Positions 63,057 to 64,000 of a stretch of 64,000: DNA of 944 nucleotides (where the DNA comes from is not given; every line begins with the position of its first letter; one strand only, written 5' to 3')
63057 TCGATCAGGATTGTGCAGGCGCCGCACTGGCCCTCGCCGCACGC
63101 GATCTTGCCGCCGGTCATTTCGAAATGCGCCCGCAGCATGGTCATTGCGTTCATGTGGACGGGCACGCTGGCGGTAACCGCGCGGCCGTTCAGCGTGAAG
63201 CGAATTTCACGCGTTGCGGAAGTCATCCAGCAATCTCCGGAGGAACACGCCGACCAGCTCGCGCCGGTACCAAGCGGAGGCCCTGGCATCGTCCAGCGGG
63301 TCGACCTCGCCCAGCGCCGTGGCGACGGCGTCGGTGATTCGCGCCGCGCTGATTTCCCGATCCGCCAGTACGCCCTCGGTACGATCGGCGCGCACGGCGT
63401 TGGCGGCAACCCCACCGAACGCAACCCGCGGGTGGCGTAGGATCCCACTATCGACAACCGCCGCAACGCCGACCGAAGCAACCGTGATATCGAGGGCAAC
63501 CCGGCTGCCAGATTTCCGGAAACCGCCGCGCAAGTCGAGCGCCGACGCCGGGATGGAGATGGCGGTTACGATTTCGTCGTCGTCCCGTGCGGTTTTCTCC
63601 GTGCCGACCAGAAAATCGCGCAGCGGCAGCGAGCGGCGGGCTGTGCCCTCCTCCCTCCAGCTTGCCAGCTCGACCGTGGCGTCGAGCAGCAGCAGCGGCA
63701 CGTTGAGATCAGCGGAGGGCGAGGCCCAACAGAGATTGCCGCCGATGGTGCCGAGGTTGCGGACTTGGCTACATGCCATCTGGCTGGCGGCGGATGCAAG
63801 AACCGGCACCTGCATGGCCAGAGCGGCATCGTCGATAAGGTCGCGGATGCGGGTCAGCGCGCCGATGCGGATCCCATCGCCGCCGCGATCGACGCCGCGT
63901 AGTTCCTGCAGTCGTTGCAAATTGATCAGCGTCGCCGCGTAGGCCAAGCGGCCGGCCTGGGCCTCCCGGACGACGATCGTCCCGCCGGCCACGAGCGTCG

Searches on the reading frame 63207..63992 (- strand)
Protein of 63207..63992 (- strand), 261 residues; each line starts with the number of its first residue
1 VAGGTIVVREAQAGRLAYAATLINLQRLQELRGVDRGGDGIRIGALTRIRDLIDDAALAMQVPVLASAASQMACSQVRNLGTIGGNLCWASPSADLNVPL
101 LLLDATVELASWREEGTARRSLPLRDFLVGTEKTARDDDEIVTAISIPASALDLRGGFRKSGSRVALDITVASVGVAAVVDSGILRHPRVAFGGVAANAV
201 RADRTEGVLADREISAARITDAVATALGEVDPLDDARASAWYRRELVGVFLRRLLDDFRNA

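Call 26: search_protein_families(library=pfam, proteins=[window:63207-63992:-], max_evalue=0.00001)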
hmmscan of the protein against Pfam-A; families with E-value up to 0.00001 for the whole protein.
window:63207-63992:- (261 aa): 2 families
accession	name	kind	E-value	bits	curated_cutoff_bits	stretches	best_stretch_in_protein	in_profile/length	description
PF00941.27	FAD_binding_5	-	1.8e-38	132.4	27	1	2-149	28-169/170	FAD binding domain in molybdopterin dehydrogenase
PF03450.22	CO_deh_flav_C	-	4.4e-20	72.2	25.5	1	162-256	6-100/102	CO dehydrogenase flavoprotein C-terminal domain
